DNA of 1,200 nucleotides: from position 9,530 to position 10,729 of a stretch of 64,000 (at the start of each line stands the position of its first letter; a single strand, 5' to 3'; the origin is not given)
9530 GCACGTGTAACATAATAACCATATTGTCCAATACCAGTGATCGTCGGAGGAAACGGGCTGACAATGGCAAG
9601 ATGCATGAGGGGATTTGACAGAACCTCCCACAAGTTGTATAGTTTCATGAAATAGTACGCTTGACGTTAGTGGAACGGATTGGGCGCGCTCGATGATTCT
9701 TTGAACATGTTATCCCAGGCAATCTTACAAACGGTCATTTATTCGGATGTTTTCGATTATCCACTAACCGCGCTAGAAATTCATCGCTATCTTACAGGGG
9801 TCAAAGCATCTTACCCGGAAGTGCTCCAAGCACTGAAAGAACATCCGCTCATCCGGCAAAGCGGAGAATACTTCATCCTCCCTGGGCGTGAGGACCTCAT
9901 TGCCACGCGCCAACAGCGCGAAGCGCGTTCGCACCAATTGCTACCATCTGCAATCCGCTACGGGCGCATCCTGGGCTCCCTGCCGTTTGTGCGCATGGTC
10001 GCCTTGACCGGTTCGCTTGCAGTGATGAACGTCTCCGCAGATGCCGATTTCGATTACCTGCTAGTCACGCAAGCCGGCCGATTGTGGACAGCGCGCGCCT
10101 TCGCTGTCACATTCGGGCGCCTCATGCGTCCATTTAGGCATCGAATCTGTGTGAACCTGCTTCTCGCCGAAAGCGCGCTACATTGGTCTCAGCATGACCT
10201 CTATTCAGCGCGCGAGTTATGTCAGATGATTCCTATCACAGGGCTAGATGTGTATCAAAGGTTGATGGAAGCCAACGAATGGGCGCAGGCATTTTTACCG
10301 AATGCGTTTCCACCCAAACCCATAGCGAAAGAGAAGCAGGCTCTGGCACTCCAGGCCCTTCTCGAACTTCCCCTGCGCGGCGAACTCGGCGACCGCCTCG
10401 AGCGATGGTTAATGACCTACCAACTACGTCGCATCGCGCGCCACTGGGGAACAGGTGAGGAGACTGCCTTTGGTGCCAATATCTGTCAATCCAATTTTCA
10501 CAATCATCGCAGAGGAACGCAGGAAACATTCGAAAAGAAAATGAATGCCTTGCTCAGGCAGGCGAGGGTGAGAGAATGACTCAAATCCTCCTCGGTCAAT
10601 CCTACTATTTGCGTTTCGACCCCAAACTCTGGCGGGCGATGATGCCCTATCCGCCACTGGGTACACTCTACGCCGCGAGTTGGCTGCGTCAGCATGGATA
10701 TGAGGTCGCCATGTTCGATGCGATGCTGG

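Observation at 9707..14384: NTase-like / class-B radical SAM / double methyltransferase / nucleoside-phosphorylase operon divergent from a glycan-assembly cluster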

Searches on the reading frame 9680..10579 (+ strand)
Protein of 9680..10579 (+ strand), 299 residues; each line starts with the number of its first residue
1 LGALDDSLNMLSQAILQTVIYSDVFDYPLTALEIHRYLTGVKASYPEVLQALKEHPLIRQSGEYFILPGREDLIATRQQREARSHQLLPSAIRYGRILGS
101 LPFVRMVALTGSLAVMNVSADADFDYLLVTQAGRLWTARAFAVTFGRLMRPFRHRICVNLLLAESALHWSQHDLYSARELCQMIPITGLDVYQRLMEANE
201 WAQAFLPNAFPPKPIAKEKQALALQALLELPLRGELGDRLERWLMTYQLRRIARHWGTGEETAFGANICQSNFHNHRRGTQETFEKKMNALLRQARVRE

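Call 5: search_protein_families(library=pfam, proteins=[window:9707-10579:+], max_evalue=0.01)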
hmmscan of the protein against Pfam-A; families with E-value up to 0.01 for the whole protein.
window:9707-10579:+ (290 aa): 0 families

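Call 6: search_protein_families(library=ncbifam, proteins=[window:9707-10579:+], max_evalue=0.01)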
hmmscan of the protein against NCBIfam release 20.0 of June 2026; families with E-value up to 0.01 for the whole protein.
window:9707-10579:+ (290 aa): 0 families

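Call 7: find_homologous_proteins(query=window:9707-10579:+)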
Query window:9707-10579:+ (290 aa): 2260 proteins with E <= 0.001 among 5553 candidates; the best 120 are listed.
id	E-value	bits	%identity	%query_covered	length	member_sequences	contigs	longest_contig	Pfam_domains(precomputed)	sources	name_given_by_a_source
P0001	2.6e-190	649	100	100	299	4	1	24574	-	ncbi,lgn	-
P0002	8.5e-116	404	62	97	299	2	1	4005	-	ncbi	-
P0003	1.8e-112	393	61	98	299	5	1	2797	-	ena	-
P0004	4.5e-112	392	61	98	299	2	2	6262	-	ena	-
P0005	5.0e-112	392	61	97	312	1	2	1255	-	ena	-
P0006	6.3e-112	392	61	97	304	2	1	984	-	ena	-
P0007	8.7e-112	391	61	97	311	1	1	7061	-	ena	-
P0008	1.8e-111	390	62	97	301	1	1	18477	-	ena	-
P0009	3.6e-110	386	61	98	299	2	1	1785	-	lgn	-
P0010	3.9e-110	386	60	97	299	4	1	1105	-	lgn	-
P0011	4.9e-110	385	61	97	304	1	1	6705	-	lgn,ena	-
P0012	1.4e-109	384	61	97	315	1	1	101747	-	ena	-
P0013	2.7e-109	383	60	98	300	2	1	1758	-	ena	-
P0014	1.1e-108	381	59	97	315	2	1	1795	-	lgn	-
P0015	1.1e-108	381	59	97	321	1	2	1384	-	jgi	jgi:hypothetical protein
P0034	7.2e-106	372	59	97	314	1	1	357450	-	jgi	jgi:hypothetical protein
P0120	3.2e-101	357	55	99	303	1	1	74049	-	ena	-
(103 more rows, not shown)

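Call 8: find_encoding_contigs(protein=P0034, flank=10000, max_places=2)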
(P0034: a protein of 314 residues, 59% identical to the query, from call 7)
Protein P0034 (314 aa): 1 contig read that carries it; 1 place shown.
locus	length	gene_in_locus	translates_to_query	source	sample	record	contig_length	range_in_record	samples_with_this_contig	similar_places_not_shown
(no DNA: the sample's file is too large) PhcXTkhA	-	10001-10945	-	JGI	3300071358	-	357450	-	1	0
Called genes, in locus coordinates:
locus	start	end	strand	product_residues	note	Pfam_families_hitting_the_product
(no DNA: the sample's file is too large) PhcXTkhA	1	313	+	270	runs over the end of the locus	PF00144:Beta-lactamase (faint), PF13354:Beta-lactamase2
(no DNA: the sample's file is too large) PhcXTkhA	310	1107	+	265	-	PF03476:MOSC_N, PF03473:MOSC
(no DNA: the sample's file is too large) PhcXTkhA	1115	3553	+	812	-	PF00515:TPR_1 (faint), PF07719:TPR_2 (faint), PF09976:TPR_21 (faint), PF13181:TPR_8 (faint), PF13424:TPR_12 (faint), PF13432:TPR_16 (faint), PF13525:YfiO (faint), PF01464:SLT, +4 more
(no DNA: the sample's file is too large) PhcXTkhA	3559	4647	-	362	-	PF13439:Glyco_transf_4 (faint), PF00534:Glycos_transf_1, PF13692:Glyco_trans_1_4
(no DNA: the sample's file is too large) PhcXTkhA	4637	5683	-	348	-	PF13439:Glyco_transf_4, PF20706:GT4-conflict, PF00534:Glycos_transf_1, PF13692:Glyco_trans_1_4, PF13524:Glyco_trans_1_2 (weak)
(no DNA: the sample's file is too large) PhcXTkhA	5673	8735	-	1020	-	PF04932:Wzy_C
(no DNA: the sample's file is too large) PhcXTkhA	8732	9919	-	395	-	PF13579:Glyco_trans_4_4, PF00534:Glycos_transf_1, PF13692:Glyco_trans_1_4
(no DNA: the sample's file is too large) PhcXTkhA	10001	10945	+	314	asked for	-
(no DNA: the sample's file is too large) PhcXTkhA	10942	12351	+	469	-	PF02310:B12-binding (weak), PF04055:Radical_SAM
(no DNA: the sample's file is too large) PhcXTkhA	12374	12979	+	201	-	PF04336:ACP_PD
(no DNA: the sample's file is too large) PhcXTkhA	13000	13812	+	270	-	PF01209:Ubie_methyltran, PF13489:Methyltransf_23, PF05724:TPMT, PF13847:Methyltransf_31, PF08241:Methyltransf_11, PF08242:Methyltransf_12, PF13649:Methyltransf_25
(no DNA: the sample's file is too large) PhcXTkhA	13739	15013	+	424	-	PF01943:Polysacc_synt, PF13440:Polysacc_synt_3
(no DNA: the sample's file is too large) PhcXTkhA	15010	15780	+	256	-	PF01048:PNP_UDP_1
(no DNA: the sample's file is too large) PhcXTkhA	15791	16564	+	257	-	PF01479:S4, PF00849:PseudoU_synth_2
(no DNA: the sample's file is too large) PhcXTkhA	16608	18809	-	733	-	PF01564:Spermine_synth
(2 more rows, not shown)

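Call 9: find_encoding_contigs(protein=P0120, flank=10000, max_places=2)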
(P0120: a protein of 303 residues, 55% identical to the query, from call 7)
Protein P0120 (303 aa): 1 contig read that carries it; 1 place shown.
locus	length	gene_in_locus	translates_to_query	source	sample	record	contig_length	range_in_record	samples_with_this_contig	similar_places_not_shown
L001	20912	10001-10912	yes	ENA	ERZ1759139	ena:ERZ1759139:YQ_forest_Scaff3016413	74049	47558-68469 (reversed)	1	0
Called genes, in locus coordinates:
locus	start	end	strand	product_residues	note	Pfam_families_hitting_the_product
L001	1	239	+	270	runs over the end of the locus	PF00144:Beta-lactamase (faint), PF13354:Beta-lactamase2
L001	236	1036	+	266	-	PF03476:MOSC_N, PF03473:MOSC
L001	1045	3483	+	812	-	PF00515:TPR_1 (faint), PF07719:TPR_2 (faint), PF09976:TPR_21 (faint), PF13174:TPR_6 (faint), PF13181:TPR_8 (faint), PF13424:TPR_12 (faint), PF13428:TPR_14 (faint), PF01464:SLT, +4 more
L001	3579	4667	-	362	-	PF00534:Glycos_transf_1, PF13692:Glyco_trans_1_4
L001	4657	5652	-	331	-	PF13439:Glyco_transf_4, PF00534:Glycos_transf_1, PF13692:Glyco_trans_1_4, PF20706:GT4-conflict, PF13524:Glyco_trans_1_2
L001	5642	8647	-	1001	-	PF04932:Wzy_C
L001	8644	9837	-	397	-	PF00534:Glycos_transf_1, PF13692:Glyco_trans_1_4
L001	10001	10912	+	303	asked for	-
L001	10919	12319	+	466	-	PF02310:B12-binding (weak), PF04055:Radical_SAM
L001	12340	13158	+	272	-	PF01209:Ubie_methyltran, PF05724:TPMT, PF13489:Methyltransf_23 (weak), PF13847:Methyltransf_31, PF08241:Methyltransf_11, PF08242:Methyltransf_12, PF13649:Methyltransf_25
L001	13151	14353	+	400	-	PF01943:Polysacc_synt, PF13440:Polysacc_synt_3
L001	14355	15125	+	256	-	PF01048:PNP_UDP_1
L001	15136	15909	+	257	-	PF01479:S4, PF00849:PseudoU_synth_2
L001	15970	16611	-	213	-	PF00571:CBS, PF22629:ACT_AHAS_ss (faint), PF00571:CBS, PF22190:TTHA0829-like_ACT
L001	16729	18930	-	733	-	PF08242:Methyltransf_12 (faint), PF01564:Spermine_synth, PF13649:Methyltransf_25 (faint)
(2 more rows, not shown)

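Call 11: find_related_loci(query=A1, collection=genome_contigs, flank=10000)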
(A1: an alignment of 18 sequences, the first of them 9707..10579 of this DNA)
Query A1 (290 aa) in genome_contigs; peptide patterns used: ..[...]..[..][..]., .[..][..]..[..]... (x = any residue, [..] = any of these).
291 stretches matched a pattern; 233 encode a relative of the query (tblastn E <= 1e-3); the best 80 are kept; 80 distinct loci.
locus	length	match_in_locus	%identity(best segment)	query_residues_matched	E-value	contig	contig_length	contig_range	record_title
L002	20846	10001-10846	60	2-283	2e-114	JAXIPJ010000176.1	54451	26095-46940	MAG: Anaerolineales bacterium isolate Fractures_MAG_16 c_000000214932, whole genome shotgun sequence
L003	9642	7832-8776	55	2-290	5e-112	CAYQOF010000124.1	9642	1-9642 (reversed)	MAG TPA_asm: uncultured Anaerolinea sp. isolate SRP257756_co1_161 genome assembly, contig: NODE_6480_length_9642_cov_8.9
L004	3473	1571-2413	57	2-282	1e-111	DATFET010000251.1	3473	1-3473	MAG TPA_asm: Anaerolineales bacterium isolate SMAG_U8615 k141_906369, whole genome shotgun sequence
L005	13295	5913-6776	56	2-285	2e-107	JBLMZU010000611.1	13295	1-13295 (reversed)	MAG: Bacteroidota bacterium isolate MAG195 PRJNA951521_bin52_renamed_610, whole genome shotgun sequence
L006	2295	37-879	59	2-279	8e-113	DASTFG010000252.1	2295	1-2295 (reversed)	MAG TPA_asm: Anaerolineales bacterium isolate SMAG_U868 k141_1144094, whole genome shotgun sequence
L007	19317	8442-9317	55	2-282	8e-106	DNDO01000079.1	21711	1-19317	MAG TPA_asm: Anaerolineae bacterium isolate UBA12294 contig_3007, whole genome shotgun sequence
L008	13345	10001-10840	55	2-279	2e-104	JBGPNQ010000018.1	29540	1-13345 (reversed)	MAG: Anaerolineae bacterium isolate OBJ_0618_7090110_210 k141_9538570_length_29540_cov_10.0010, whole genome shotgun seq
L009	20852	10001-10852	57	2-281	4e-104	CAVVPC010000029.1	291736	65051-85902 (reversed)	MAG: uncultured Chloroflexia bacterium isolate MFD02199.bin.2.77 genome assembly, contig: contig_59546, whole genome sho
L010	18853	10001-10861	57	2-285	7e-105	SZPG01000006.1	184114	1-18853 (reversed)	Chloroflexi bacterium CFX6 ZYPT4scaffold_251, whole genome shotgun sequence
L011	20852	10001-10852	55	2-282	1e-102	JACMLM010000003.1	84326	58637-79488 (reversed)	MAG: Anaerolineales bacterium isolate ES-bin-309 ES-bin-309-contig-k141_242114, whole genome shotgun sequence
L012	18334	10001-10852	59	1-282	9e-103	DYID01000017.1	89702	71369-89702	MAG TPA_asm: Anaerolinea sp. isolate TT109_57_62 Afr_mines_TT109_85_length_89702_cov_25_061698, whole genome shotgun seq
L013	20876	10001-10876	52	2-279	9e-100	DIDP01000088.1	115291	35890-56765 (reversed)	MAG TPA_asm: Anaerolineales bacterium UBA5797 UBA5797_contig_1382, whole genome shotgun sequence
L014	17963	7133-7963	54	4-282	1e-98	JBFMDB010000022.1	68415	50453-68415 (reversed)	MAG: Chloroflexota bacterium isolate MAG208 MAG208_22, whole genome shotgun sequence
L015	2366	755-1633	51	2-287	7e-103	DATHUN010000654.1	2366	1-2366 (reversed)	MAG TPA_asm: Anaerolineales bacterium isolate SMAG_U16108 k141_38873, whole genome shotgun sequence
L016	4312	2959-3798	55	2-279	7e-98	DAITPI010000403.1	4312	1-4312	MAG TPA_asm: Anaerolineales bacterium isolate CTOTU26108 NODE_20581_length_4312_cov_2.343434, whole genome shotgun seque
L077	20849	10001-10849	42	2-282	4e-73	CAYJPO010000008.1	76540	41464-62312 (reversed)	MAG TPA_asm: uncultured Anaerolinea sp. isolate ERP124720_co1_191 genome assembly, contig: NODE_470_length_76540_cov_37.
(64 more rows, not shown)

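Call 15: search_solved_structures(query=A1, max_evalue=10)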
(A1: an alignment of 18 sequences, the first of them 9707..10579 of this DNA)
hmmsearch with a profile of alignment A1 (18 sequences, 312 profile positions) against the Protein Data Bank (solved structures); distinct sequences matched with E-value up to 10: 2.
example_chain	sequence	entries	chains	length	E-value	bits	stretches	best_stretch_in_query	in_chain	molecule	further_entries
7ae2_B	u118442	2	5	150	0.012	17.8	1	94-127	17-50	MNT ANTITOXIN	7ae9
2enh_A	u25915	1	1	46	1.4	11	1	258-285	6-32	Zinc finger protein 28 homolog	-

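Call 19: predict_structure(alignment_id=A1)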
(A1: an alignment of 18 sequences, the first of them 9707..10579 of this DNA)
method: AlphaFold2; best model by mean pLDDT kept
length: 290 residues; sequences in the alignment: 18
mean_pLDDT: 73.9   pTM: 0.69
mean pLDDT of the five models: 73.9, 70.4, 60.7, 56.5, 55.1
residues with pLDDT >= 90: 40; 70-90: 157; 50-70: 55; < 50: 38
segments of 3 or more residues with pLDDT < 50: 104-109, 198-208, 246-263
pLDDT, mean of each block of 10 residues (from residue 1): 89 82 82 88 95 93 86 81 90 88 52 75 79 81 80 80 57 79 84 56 46 67 74 69 46 37 53 80 74
secondary structure, 60 per line:
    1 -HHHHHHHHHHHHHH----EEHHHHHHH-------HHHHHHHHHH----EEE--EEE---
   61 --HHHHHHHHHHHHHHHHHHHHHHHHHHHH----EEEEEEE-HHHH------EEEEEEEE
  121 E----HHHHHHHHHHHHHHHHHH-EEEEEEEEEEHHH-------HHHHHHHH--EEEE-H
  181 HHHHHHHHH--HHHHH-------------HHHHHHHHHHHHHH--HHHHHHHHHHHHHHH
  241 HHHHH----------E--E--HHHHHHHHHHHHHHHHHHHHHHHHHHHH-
elements in order: H2-15 H22-28 H36-45 E50-52 E55-57 H63-90 E95-101 H103-106 E113-121 H126-143 E145-154 H165-172 E175-178 H180-189 H192-196 H210-223 H226-245 H262-289

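Call 23: fold_search(model_id=the predicted structure, library=pdb)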
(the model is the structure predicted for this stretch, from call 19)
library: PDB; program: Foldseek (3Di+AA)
matches with E <= 10: 668; with E <= 0.001: 0
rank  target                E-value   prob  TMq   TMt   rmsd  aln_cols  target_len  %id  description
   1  7bxo_E                2.4e-03  0.99  0.23  0.43   6.1       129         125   11  Crystal structure of the toxin-antitoxin with AMP-PNP (released 2020-09-30)
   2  7ae9_E                3.0e-03  0.97  0.23  0.40  16.3       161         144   17  Crystal structure of mono-AMPylated HEPN(R46E) toxin in complex with MNT antitoxin (released 2020-12-30)
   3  7bxo_A                4.4e-03  0.99  0.23  0.44   6.0       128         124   12  Crystal structure of the toxin-antitoxin with AMP-PNP (released 2020-09-30)
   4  6m6u_A                7.0e-03  0.97  0.22  0.42   6.3       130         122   11  Crystal structure the toxin-antitoxin MntA-HpeT mutant-D39ED41E (released 2020-09-30)
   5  7ae9_G                7.0e-03  0.96  0.24  0.41  16.2       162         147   18  Crystal structure of mono-AMPylated HEPN(R46E) toxin in complex with MNT antitoxin (released 2020-12-30)
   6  7ae9_F                9.3e-03  0.96  0.25  0.46  15.8       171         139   15  Crystal structure of mono-AMPylated HEPN(R46E) toxin in complex with MNT antitoxin (released 2020-12-30)
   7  9dbj_C                1.2e-02  0.85  0.23  0.30  18.3       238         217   15  Structure of Hailong HalB R164A mutant with non-hydrolyzable dATP (released 2025-05-07)
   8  7aer_A                1.3e-02  0.91  0.20  0.40   7.7       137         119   14  Rebuilt and re-refined PDB entry 5yep: tri-AMPylated Shewanella oneidensis HEPN toxin in complex with MNT antitoxin (released 2020-12-30)
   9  7ae2_B                1.7e-02  0.82  0.22  0.38  16.5       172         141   17  Crystal structure of HEPN(H107A-Y109F) toxin in complex with MNT antitoxin (released 2020-12-30)
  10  6m6u_F                1.8e-02  0.93  0.23  0.43   6.2       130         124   10  Crystal structure the toxin-antitoxin MntA-HpeT mutant-D39ED41E (released 2020-09-30)
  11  6m6w_A                2.0e-02  0.89  0.21  0.40   6.3       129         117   12  Crystal structure the toxin-antitoxin MntA-HpeT mutant-Y104A (released 2020-09-30)
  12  6m6v_A                2.4e-02  0.82  0.20  0.39   7.6       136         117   12  Crystal structure the toxin-antitoxin MntA-HepT (released 2020-09-30)
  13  9dbj_F                3.0e-02  0.99  0.23  0.30   3.5       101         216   20  Structure of Hailong HalB R164A mutant with non-hydrolyzable dATP (released 2025-05-07)
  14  6fzb_B                3.6e-02  0.72  0.24  0.26  13.2       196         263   15  AadA in complex with ATP, magnesium and streptomycin (released 2018-06-13)
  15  9dbj_D                4.2e-02  0.99  0.23  0.30   3.8       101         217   20  Structure of Hailong HalB R164A mutant with non-hydrolyzable dATP (released 2025-05-07)
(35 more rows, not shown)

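Call 32: search_protein_families(library=pfam, proteins=[L077:8361-9950:+, L077:13229-14422:+, L077:6067-7074:-, L077:7003-8436:+, L077:15800-16582:+], max_evalue=0.001)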
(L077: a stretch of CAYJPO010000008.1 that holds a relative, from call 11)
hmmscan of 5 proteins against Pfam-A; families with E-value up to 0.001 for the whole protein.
L077:8361-9950:+ (530 aa): 4 families
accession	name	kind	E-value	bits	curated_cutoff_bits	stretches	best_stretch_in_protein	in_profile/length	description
PF13632.12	Glyco_trans_2_3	-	5.2e-26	92.1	27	1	170-383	2-190/198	Glycosyl transferase family group 2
PF13641.12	Glyco_tranf_2_3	-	3e-23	83.5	27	1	82-310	3-230/230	Glycosyltransferase like family 2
PF00535.33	Glycos_transf_2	-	1.8e-19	70.7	23.3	1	84-218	2-130/168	Glycosyl transferase family 2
PF13506.12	Glyco_transf_21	-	4.1e-09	36.6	21.7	1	143-309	7-174/174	Glycosyl transferase family 21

L077:13229-14422:+ (398 aa): 2 families
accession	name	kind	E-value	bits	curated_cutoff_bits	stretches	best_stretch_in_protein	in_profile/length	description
PF01943.22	Polysacc_synt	-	2.7e-15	57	28.2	1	5-257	2-272/274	Polysaccharide biosynthesis protein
PF13440.11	Polysacc_synt_3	-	5.1e-12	46.1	23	1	28-304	1-292/293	Polysaccharide biosynthesis protein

L077:6067-7074:- (336 aa): 6 families
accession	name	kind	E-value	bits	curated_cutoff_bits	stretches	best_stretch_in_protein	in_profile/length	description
PF00534.26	Glycos_transf_1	-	3.9e-30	105.1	26.4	1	161-311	4-169/172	Glycosyl transferases group 1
PF13692.12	Glyco_trans_1_4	-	3.3e-25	89.4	27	1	171-300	2-142/142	Glycosyl transferases group 1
PF13439.12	Glyco_transf_4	-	1.3e-11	45.3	28.5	1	81-147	100-166/170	Glycosyltransferase Family 4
PF20706.3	GT4-conflict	-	1e-08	35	26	1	229-302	274-359/385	Family 4 Glycosyltransferase in conflict systems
PF13524.12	Glyco_trans_1_2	-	1.3e-08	35.4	25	1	218-324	28-139/144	Glycosyl transferase-like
PF13579.12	Glyco_trans_4_4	-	0.00033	21.5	29.7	1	81-146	98-158/158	Glycosyl transferase 4-like domain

L077:7003-8436:+ (478 aa): 1 family
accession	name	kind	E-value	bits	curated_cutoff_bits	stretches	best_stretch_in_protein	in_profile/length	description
PF04932.20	Wzy_C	-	9.8e-15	55.1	31.7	1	265-410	2-149/149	O-Antigen ligase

L077:15800-16582:+ (261 aa): 3 families
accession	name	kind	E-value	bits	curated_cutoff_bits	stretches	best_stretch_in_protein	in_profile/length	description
PF18917.5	LiaI-LiaF-like_TM1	-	2.5e-06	27.9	27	1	6-51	1-42/42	LiaI-LiaF-like transmembrane region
PF22570.1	LiaF-TM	-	0.00013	23.2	27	1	7-52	1-43/98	LiaF transmembrane domain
PF17115.11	Toast_rack_N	-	0.00044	20.9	22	0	71-159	2-92/92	N-terminal domain of toast_rack, DUF2154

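Call 48: list_cluster_members(proteins=[window:9680-10579:+, window:10576-12021:+, window:11997-13565:+, window:13608-14384:+])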
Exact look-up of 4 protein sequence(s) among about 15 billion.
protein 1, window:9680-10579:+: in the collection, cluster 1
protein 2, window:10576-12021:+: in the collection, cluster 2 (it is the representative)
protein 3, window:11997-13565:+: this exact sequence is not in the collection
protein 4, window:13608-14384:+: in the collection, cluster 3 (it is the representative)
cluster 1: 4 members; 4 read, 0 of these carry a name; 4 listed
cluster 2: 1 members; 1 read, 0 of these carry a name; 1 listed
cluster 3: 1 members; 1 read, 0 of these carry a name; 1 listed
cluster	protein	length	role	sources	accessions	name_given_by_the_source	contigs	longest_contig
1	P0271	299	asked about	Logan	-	-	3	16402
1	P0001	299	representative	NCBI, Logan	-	-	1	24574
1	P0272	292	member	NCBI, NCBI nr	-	-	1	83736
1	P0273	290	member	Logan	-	-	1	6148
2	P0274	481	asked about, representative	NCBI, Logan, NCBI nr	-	-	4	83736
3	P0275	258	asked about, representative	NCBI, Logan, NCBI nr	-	-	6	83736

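Call 94: search_protein_families(library=padloc, proteins=[window:9707-10579:+], max_evalue=0.001)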
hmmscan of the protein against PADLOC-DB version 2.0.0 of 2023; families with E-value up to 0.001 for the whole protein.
window:9707-10579:+ (290 aa): 0 families
